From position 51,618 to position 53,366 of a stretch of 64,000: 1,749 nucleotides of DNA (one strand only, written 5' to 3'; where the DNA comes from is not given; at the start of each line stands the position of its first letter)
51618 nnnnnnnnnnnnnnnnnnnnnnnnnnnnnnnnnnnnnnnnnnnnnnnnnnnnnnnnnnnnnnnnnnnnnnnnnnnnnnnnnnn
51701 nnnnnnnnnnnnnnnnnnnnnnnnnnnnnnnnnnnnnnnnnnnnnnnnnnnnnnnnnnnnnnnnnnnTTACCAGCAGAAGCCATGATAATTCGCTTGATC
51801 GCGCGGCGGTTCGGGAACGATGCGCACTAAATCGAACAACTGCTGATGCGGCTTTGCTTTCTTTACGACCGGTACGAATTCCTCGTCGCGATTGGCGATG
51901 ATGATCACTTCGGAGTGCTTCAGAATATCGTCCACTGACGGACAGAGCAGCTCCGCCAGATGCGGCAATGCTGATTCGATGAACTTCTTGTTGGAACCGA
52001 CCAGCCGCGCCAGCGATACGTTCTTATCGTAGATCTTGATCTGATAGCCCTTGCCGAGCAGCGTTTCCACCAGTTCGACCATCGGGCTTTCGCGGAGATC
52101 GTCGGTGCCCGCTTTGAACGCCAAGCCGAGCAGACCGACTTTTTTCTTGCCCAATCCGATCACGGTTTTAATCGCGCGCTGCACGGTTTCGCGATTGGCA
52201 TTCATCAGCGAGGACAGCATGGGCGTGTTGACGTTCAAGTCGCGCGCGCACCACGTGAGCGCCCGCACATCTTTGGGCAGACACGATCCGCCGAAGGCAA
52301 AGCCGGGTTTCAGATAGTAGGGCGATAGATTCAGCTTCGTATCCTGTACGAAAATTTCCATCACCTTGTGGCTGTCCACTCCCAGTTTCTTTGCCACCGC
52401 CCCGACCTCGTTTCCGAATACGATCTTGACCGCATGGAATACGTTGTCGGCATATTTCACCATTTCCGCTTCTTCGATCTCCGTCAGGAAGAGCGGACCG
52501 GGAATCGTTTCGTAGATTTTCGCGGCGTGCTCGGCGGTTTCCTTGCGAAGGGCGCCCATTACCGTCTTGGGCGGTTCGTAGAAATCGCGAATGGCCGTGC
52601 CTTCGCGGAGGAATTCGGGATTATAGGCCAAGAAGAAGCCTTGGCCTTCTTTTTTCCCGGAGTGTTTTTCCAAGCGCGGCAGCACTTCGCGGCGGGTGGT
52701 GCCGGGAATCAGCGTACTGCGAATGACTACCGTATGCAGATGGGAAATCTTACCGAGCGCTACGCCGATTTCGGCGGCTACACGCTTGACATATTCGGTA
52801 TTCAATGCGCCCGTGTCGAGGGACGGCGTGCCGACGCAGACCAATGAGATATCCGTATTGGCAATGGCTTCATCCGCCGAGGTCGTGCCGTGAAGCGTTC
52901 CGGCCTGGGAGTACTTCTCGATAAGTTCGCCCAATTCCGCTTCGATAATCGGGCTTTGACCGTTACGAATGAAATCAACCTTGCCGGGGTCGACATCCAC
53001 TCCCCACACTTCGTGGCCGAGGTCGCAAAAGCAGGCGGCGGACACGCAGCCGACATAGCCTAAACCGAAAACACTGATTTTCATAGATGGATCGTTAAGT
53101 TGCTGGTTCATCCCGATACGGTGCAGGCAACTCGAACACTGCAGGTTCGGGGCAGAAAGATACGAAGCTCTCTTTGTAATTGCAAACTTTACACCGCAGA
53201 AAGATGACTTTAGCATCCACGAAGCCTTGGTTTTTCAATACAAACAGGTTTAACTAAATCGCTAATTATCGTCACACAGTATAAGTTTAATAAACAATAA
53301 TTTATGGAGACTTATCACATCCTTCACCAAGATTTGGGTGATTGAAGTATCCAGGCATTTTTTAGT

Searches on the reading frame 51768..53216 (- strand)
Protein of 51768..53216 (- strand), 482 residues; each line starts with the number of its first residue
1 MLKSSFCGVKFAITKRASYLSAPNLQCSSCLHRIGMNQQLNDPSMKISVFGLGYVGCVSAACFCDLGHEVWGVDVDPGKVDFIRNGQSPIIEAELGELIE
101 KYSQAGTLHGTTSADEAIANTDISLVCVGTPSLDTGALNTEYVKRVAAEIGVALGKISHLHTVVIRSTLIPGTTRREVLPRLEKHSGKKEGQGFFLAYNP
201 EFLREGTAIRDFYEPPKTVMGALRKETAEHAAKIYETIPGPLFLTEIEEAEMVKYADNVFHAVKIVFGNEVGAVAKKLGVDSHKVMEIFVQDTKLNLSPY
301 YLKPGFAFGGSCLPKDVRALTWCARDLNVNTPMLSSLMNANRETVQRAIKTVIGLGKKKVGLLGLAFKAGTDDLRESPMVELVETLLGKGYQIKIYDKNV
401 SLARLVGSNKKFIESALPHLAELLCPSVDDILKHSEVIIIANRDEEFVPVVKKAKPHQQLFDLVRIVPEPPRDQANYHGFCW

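Call 47: search_protein_families(library=pfam, proteins=[window:51768-53216:-], max_evalue=0.0001)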
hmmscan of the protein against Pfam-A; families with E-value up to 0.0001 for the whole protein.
window:51768-53216:- (482 aa): 3 families
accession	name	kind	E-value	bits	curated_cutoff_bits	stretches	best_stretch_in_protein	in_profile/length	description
PF03721.20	UDPG_MGDP_dh_N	-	1e-50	172.4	27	1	45-232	1-185/187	UDP-glucose/GDP-mannose dehydrogenase family, NAD binding domain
PF00984.24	UDPG_MGDP_dh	-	1.6e-28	99.1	25.4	1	248-342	1-93/94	UDP-glucose/GDP-mannose dehydrogenase family, central domain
PF03720.21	UDPG_MGDP_dh_C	-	9e-15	55.4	30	1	362-466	2-100/103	UDP-glucose/GDP-mannose dehydrogenase family, UDP binding domain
